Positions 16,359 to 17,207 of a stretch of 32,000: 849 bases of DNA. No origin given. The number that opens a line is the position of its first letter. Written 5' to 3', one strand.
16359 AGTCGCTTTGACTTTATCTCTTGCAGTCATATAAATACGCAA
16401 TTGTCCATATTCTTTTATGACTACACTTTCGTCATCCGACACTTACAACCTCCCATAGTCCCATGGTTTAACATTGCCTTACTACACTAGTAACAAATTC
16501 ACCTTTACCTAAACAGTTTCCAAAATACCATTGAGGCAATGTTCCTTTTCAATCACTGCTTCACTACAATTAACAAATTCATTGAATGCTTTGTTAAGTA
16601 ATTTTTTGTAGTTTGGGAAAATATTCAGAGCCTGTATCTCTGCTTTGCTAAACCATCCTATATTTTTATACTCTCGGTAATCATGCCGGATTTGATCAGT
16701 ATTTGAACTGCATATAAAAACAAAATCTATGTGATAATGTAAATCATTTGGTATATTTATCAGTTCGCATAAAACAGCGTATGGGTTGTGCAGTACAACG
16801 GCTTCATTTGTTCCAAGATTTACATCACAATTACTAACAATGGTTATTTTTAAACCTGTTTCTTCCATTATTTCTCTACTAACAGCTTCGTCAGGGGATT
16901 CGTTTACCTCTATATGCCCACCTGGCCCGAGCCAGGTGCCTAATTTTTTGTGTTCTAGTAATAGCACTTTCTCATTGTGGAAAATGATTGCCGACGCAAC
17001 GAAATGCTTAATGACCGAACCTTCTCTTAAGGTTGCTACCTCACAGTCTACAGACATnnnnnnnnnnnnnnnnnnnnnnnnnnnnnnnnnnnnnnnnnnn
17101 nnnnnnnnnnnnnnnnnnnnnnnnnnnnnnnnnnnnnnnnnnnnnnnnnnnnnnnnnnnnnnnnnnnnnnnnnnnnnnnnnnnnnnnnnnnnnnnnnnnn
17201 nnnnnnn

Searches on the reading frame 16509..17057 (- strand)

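Call 3: search_protein_families(library=pfam, proteins=[window:16509-17057:-])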
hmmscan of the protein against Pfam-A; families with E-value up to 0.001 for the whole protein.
window:16509-17057:- (182 aa): 1 family
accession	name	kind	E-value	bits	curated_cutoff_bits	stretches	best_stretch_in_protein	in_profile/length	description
PF00293.34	NUDIX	-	4.6e-14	53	21.1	1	20-154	4-131/134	NUDIX domain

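Call 4: search_protein_families(library=ncbifam, proteins=[window:16509-17057:-])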
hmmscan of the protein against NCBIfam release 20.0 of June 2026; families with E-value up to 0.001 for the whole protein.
window:16509-17057:- (182 aa): 14 families
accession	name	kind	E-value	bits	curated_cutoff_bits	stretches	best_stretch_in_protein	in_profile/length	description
TIGR02705.1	nudix_YtkD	equivalog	1.6e-08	34.2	154.4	1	24-74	30-79/156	RNA deprotection pyrophosphohydrolase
NF041652.1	Nud_hyd_Dein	equivalog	2.2e-07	31.2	200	1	13-83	17-86/152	Nudix hydrolase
NF006530.0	PRK08999.1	equivalog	7.6e-07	28.5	245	1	20-74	8-67/315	Nudix family hydrolase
NF008044.0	PRK10776.1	equivalog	9.3e-07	28.8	148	1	40-76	31-67/130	8-oxo-dGTP diphosphatase MutT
NF001299.0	PRK00241.1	equivalog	2.2e-06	27.4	158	1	30-72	147-191/263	NAD(+) diphosphatase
NF007834.0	PRK10546.1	equivalog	2.4e-06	27.4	156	1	20-75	6-65/135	pyrimidine (deoxy)nucleoside triphosphate diphosphatase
TIGR00586.1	mutt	equivalog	4.7e-06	26.6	97.9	1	20-72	7-64/129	8-oxo-dGTP diphosphatase MutT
NF001937.0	PRK00714.1-4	equivalog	3.5e-05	23.5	139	1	23-74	14-65/161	RNA pyrophosphohydrolase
NF006961.0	PRK09438.1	equivalog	8.2e-05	22.1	103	1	25-73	16-65/151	dihydroneopterin triphosphate diphosphatase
NF012016.0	PRK15472.1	equivalog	0.00017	21.3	95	0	40-151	31-132/141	nucleoside triphosphatase NudI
NF003787.0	PRK05379.1-4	equivalog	0.00018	20.6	449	1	21-72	211-265/346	bifunctional nicotinamide-nucleotide adenylyltransferase/Nudix hydroxylase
NF001938.0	PRK00714.1-5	equivalog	0.00019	20.8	116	1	37-70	42-75/172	RNA pyrophosphohydrolase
NF001935.0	PRK00714.1-2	equivalog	0.00022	20.8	259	1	24-74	13-65/183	RNA pyrophosphohydrolase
NF001934.0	PRK00714.1-1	equivalog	0.00061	19.3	241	1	24-72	15-63/176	RNA pyrophosphohydrolase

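Call 42: search_protein_families(library=padloc, proteins=[window:16509-17057:-], max_evalue=0.01)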
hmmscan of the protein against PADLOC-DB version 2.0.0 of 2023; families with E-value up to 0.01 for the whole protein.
window:16509-17057:- (182 aa): 1 family
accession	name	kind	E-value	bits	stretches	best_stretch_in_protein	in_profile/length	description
PDLC04899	PDC-S07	-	6e-13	46.6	1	20-112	9-104/135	-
